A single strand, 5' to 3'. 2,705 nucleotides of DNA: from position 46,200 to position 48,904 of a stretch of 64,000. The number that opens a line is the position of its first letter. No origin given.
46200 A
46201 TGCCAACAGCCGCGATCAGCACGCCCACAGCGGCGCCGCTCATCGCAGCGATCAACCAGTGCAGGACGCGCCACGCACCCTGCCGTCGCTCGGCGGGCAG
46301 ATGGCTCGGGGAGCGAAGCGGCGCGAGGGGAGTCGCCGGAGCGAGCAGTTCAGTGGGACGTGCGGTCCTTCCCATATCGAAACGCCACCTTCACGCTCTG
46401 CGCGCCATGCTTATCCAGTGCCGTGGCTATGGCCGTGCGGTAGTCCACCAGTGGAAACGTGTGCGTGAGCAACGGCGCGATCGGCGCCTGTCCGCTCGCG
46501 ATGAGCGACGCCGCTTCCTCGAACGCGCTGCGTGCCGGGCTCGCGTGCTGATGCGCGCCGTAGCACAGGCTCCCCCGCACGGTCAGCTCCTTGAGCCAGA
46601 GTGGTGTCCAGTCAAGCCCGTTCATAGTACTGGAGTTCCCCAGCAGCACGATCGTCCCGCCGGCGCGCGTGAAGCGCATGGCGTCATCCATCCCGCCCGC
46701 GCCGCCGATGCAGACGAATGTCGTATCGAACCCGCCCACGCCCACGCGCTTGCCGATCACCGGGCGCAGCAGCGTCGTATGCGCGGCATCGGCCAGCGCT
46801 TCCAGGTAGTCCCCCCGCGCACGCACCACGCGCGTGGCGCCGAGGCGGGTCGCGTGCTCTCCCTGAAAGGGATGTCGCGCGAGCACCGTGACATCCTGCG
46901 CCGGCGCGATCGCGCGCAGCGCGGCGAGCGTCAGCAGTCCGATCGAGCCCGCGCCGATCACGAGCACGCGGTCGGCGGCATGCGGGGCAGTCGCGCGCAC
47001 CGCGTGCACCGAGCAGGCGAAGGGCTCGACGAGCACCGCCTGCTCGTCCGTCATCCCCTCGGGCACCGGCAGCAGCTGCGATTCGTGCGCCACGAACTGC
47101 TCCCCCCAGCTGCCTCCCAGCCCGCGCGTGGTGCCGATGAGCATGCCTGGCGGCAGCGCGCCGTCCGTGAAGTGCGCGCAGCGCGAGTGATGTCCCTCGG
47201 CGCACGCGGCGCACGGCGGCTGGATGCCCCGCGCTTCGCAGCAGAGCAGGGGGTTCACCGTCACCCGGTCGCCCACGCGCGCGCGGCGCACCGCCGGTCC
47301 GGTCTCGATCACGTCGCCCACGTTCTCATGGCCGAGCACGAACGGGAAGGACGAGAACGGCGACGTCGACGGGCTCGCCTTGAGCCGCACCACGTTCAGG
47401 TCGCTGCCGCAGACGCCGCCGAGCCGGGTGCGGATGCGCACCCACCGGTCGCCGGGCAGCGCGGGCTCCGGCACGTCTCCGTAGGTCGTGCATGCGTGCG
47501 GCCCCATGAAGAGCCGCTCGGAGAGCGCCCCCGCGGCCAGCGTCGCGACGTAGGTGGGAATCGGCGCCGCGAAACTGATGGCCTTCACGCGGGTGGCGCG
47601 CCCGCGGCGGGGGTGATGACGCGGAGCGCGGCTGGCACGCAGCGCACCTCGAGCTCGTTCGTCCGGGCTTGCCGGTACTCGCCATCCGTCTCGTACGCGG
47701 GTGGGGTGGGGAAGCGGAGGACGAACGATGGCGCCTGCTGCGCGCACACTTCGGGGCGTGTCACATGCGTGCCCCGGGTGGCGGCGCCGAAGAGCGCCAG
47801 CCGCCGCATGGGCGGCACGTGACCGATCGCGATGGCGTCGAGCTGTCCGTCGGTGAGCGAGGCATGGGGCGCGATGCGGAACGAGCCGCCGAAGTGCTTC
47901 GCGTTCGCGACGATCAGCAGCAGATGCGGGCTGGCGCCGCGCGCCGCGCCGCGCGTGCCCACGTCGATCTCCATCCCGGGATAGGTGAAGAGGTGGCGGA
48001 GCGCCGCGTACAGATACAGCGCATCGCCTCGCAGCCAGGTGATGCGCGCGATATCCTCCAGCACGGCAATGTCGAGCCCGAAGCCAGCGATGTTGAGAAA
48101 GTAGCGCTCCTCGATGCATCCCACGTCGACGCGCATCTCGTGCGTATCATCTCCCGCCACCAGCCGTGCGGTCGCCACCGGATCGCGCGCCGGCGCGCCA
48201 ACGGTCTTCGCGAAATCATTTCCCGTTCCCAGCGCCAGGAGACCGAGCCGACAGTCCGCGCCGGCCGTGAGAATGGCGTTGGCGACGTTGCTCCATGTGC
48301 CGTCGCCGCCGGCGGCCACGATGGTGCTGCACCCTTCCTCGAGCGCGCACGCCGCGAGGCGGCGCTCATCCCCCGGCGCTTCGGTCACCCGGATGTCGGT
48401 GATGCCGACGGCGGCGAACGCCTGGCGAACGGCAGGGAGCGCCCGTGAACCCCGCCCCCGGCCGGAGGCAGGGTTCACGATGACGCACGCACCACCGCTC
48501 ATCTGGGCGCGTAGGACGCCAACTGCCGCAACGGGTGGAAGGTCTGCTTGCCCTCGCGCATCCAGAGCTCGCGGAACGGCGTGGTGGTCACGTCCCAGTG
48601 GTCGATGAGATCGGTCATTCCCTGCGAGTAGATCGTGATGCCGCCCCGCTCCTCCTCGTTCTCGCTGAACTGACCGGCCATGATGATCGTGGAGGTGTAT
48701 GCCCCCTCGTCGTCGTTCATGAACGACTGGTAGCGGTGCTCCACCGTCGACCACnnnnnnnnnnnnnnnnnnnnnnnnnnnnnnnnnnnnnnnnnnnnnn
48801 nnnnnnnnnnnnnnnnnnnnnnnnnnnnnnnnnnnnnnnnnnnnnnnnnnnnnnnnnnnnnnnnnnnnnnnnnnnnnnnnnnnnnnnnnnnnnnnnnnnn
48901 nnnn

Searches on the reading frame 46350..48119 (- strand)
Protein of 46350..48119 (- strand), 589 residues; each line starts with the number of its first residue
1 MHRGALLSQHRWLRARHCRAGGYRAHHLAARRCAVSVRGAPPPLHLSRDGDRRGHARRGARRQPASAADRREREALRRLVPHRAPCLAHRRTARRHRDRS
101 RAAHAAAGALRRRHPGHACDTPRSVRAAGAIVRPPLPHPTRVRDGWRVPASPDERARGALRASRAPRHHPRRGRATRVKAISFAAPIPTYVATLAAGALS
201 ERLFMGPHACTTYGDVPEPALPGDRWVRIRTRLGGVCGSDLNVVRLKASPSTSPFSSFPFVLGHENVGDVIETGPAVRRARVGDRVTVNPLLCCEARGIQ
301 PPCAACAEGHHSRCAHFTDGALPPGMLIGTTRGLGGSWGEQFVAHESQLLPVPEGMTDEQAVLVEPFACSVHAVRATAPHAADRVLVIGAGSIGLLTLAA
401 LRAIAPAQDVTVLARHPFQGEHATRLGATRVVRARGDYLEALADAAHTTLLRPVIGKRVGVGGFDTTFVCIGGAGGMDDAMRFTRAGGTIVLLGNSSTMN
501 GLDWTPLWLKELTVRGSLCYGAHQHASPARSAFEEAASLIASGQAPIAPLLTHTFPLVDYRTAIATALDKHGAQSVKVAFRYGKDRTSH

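Call 28: search_protein_families(library=pfam, proteins=[window:46350-48119:-], max_evalue=0.0001)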
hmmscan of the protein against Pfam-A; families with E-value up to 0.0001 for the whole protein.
window:46350-48119:- (589 aa): 4 families
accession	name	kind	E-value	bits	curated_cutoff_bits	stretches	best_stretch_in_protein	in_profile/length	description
PF08240.17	ADH_N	-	1.4e-21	77.1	23.5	1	223-354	1-104/104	Alcohol dehydrogenase GroES-like domain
PF00107.32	ADH_zinc_N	-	2.7e-16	60.1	31.8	1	393-537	2-124/129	Zinc-binding dehydrogenase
PF16912.11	Glu_dehyd_C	-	1.5e-09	38.1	34.9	1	361-564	4-198/211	Glucose dehydrogenase C-terminus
PF13602.12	ADH_zinc_N_2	-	2.5e-06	28.9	27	1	457-565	17-121/134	Zinc-binding dehydrogenase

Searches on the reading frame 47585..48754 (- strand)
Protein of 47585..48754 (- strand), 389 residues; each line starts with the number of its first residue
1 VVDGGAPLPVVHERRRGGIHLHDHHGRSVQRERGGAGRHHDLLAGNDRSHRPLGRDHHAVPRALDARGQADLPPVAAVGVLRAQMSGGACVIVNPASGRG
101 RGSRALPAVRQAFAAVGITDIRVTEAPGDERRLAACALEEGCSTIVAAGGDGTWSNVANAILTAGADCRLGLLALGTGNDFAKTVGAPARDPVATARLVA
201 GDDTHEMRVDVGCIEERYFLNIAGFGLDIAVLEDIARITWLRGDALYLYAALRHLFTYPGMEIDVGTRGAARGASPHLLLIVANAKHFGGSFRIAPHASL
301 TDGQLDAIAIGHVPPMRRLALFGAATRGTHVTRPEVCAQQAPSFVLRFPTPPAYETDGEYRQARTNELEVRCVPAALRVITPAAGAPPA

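Call 28: search_protein_families(library=pfam, proteins=[window:47585-48754:-], max_evalue=0.0001)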
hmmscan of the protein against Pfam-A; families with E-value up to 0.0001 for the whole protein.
window:47585-48754:- (389 aa): 2 families
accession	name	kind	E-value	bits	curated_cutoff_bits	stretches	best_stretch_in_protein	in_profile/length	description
PF00781.29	DAGK_cat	-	1e-27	96.7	23.6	1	89-209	2-122/125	Diacylglycerol kinase catalytic domain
PF19279.4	YegS_C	-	2.7e-25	89.4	27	1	224-380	4-157/158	YegS C-terminal NAD kinase beta sandwich-like domain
